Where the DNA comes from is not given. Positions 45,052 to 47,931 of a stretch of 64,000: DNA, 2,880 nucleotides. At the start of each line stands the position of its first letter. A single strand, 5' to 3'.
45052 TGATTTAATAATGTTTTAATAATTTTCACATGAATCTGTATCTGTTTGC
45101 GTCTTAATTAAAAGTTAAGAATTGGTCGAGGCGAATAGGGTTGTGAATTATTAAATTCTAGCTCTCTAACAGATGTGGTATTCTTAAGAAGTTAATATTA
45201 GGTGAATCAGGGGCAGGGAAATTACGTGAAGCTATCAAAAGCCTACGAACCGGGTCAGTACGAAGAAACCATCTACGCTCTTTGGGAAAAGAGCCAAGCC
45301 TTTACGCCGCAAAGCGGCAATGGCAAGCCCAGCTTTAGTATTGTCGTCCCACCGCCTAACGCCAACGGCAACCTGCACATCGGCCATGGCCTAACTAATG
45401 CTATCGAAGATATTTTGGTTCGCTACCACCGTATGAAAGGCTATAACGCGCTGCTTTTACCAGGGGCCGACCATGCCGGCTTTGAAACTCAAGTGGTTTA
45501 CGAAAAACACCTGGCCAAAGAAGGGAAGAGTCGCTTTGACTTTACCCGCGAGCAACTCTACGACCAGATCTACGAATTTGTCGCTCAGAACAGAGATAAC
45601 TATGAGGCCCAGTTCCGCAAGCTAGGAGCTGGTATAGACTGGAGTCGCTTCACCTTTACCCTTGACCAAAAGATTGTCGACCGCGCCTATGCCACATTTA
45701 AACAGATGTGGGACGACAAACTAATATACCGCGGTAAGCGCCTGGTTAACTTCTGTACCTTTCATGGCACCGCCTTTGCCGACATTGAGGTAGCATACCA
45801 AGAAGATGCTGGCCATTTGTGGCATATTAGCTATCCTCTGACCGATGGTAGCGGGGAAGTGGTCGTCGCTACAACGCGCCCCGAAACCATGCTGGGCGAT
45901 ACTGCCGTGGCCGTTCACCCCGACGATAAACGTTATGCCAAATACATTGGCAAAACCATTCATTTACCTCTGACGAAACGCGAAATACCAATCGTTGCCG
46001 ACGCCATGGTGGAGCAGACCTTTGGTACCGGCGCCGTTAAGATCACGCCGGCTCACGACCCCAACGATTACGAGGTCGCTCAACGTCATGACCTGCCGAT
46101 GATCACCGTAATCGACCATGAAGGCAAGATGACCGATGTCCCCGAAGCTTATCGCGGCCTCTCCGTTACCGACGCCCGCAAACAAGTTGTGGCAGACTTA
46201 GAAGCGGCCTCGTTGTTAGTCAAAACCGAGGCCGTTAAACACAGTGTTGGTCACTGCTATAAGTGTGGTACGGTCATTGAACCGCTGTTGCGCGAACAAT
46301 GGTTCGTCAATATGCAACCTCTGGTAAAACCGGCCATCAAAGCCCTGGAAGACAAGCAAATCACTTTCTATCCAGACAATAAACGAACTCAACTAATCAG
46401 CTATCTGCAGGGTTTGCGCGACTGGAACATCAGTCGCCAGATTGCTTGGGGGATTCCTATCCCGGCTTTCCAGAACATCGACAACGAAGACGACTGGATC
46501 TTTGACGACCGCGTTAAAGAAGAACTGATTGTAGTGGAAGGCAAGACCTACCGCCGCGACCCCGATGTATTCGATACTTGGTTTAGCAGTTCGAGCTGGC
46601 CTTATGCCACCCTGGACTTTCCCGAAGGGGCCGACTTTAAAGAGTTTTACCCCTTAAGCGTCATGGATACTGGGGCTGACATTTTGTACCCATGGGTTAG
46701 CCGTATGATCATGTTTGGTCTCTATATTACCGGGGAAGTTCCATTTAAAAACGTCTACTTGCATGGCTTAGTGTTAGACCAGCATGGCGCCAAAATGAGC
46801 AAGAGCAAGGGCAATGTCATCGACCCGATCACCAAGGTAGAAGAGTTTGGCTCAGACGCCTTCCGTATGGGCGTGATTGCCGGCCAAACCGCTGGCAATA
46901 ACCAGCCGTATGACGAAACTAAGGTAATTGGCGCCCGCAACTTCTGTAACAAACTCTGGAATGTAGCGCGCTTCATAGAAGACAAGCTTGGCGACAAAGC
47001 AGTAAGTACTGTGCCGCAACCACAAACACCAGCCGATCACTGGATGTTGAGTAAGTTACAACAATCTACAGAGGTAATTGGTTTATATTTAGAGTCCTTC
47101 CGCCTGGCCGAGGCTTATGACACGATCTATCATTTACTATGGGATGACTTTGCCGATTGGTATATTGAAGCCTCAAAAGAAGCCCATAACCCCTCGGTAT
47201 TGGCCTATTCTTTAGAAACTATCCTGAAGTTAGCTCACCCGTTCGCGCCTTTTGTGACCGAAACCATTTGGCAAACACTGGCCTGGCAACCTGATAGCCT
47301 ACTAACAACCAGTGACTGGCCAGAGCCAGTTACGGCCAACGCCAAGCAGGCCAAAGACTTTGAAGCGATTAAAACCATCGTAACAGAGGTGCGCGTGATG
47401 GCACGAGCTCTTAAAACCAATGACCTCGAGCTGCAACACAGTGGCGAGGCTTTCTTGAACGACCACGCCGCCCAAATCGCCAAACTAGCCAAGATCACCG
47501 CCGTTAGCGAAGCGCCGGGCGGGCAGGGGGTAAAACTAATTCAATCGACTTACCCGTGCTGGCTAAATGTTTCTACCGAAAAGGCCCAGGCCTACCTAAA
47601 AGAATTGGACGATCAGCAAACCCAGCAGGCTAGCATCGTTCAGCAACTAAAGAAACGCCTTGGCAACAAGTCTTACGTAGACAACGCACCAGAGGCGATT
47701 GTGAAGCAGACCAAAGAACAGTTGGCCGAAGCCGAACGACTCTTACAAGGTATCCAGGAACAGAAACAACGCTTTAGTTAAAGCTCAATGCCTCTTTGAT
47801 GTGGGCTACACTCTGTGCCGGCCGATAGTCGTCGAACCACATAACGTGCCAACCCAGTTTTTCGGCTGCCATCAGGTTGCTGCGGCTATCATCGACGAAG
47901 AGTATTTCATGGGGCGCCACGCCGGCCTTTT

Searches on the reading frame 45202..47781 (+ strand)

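Call 71: search_protein_families(library=pfam, proteins=[window:45202-47781:+], max_evalue=0.001)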
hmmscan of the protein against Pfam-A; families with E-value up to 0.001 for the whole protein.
window:45202-47781:+ (859 aa): 5 families
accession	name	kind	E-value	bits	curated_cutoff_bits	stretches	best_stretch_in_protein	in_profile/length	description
PF00133.28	tRNA-synt_1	-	3.4e-118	395.5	22.7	1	24-562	2-406/414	tRNA synthetases class I (I, L, M and V)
PF08264.19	Anticodon_1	-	6.1e-28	98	25.1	1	612-734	1-133/148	Anticodon-binding domain of tRNA ligase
PF09334.17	tRNA-synt_1g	-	2e-21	76.7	20.1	2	50-197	6-135/391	tRNA synthetases class I (M)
PF13603.12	tRNA-synt_1_2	-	6.6e-13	49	25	1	250-314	86-150/185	Leucyl-tRNA synthetase, editing domain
PF10458.14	Val_tRNA-synt_C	-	0.00015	22.4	25.9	1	813-854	20-61/66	Valyl tRNA synthetase tRNA binding arm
